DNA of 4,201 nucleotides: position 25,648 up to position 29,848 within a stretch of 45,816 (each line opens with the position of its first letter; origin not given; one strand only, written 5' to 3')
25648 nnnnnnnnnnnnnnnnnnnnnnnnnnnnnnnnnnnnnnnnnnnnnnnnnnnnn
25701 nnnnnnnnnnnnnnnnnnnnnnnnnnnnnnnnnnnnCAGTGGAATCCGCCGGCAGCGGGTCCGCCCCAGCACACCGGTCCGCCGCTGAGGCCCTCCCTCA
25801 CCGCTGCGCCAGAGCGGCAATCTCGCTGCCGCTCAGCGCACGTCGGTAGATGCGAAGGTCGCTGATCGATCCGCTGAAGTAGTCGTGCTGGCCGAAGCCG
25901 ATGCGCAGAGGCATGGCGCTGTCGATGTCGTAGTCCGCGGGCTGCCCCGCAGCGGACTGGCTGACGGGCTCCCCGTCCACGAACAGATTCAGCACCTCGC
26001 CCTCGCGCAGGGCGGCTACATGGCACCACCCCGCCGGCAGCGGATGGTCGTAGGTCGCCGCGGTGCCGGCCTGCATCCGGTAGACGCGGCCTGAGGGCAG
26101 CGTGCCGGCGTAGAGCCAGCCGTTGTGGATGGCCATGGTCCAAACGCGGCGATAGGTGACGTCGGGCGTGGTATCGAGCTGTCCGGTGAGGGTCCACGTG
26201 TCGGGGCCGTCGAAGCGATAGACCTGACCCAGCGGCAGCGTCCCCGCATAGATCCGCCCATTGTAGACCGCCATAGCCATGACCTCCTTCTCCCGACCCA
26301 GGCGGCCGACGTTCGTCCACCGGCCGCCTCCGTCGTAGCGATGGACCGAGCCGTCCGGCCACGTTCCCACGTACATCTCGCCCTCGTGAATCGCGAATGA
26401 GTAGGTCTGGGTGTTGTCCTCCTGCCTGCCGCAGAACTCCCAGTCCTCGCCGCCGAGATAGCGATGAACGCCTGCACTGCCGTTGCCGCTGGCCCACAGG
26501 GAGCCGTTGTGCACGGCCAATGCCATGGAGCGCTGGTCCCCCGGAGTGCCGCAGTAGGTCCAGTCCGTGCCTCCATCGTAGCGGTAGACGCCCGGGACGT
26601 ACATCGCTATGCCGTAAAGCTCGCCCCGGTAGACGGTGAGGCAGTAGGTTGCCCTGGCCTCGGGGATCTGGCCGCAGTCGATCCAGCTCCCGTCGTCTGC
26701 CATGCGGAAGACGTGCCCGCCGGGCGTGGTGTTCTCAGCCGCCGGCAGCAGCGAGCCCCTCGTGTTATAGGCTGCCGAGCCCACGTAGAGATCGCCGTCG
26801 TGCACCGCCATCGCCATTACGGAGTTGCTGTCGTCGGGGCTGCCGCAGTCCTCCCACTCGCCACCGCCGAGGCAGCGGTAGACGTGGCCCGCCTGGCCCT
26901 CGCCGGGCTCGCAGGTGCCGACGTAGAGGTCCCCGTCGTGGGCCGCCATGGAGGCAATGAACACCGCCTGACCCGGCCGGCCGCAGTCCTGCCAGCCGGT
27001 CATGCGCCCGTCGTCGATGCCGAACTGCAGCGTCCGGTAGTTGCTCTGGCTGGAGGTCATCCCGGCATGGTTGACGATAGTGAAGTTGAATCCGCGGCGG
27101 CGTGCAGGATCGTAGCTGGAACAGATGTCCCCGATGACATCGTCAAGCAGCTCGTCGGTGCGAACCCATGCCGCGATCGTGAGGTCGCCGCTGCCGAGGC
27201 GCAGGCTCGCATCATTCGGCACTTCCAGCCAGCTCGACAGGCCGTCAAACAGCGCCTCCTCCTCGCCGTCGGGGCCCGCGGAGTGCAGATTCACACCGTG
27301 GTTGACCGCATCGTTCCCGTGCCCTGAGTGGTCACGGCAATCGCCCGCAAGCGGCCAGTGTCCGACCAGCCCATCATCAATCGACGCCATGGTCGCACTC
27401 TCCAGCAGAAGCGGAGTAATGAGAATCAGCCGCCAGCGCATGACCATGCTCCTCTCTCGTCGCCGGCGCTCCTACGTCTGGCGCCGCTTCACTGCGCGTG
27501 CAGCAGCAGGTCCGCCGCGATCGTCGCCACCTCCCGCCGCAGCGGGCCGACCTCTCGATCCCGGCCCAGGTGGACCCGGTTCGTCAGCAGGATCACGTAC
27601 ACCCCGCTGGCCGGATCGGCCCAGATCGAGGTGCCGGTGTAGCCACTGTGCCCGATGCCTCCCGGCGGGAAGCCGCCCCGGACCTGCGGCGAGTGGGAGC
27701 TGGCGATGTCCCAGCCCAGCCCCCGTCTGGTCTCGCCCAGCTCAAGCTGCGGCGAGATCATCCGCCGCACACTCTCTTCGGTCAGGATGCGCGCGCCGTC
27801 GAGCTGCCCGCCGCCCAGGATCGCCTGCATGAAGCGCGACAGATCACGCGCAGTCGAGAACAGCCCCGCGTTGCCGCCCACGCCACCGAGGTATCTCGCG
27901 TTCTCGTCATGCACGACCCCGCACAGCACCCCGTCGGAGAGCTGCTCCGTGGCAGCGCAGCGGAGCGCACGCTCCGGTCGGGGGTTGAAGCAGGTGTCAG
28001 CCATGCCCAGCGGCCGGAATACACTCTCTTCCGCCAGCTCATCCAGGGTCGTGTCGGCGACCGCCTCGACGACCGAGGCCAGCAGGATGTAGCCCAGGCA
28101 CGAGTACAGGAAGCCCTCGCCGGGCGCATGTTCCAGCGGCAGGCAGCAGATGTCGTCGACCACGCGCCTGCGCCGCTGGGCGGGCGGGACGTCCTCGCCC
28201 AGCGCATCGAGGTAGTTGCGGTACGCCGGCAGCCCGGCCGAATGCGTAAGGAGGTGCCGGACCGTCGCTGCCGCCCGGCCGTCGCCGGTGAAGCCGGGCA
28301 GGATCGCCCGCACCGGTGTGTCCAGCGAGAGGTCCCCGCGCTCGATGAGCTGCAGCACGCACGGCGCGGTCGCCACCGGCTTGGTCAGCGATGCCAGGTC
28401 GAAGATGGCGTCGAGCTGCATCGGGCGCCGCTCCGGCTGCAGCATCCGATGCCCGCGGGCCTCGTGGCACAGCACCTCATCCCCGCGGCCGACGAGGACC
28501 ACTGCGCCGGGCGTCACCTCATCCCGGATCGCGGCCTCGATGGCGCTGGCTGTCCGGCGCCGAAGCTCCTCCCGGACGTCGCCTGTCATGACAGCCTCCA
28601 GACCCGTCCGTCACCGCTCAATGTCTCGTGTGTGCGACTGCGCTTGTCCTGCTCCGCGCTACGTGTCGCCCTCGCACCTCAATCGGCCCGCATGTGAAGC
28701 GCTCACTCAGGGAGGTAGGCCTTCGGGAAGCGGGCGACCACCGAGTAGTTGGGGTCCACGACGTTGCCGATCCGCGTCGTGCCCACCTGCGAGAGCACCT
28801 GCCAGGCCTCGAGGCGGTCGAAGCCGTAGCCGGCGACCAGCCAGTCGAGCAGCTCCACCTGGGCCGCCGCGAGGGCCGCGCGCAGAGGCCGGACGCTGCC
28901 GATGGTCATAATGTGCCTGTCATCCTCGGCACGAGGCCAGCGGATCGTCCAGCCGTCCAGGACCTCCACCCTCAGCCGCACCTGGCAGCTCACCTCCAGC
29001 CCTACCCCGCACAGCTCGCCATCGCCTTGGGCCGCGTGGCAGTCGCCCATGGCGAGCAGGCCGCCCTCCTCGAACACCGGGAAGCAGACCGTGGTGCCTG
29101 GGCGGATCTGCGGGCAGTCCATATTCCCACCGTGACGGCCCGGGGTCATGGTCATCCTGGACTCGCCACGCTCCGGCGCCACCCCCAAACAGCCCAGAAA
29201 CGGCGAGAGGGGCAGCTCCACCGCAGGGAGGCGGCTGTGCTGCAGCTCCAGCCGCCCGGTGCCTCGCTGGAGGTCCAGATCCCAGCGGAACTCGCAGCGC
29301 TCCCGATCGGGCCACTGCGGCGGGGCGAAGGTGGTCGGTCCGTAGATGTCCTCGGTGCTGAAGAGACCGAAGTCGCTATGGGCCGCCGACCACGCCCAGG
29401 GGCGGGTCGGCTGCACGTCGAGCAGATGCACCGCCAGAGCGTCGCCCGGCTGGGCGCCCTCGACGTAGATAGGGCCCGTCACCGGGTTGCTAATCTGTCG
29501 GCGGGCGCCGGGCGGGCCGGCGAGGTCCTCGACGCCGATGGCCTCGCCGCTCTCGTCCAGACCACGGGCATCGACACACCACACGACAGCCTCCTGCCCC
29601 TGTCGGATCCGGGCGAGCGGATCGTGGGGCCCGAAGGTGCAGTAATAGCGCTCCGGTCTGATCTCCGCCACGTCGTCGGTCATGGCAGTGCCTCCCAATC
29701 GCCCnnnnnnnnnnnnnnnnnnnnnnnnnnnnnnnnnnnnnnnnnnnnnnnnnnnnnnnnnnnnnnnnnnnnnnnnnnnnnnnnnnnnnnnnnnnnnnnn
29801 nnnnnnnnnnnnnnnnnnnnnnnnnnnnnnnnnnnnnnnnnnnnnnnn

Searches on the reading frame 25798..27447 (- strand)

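Call 10: search_protein_families(library=pfam, proteins=[window:25798-27447:-], max_evalue=0.01)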
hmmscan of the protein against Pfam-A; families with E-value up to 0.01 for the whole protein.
window:25798-27447:- (549 aa): 2 families
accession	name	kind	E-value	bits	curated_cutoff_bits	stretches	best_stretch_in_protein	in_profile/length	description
PF13385.13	Laminin_G_3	-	1.9e-17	64.2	27.6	1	469-544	75-151/151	Concanavalin A-like lectin/glucanases superfamily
PF07494.17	Reg_prop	-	3.4e-05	24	20.4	0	207-224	4-22/24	Two component regulator propeller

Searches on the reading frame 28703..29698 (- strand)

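Call 10: search_protein_families(library=pfam, proteins=[window:28703-29698:-], max_evalue=0.01)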
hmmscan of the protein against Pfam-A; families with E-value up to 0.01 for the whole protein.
window:28703-29698:- (331 aa): 1 family
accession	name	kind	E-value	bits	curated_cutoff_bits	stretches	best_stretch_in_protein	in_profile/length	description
PF03069.20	FmdA_AmdA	-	7.2e-32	111.2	27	2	180-321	200-363/373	Acetamidase/Formamidase family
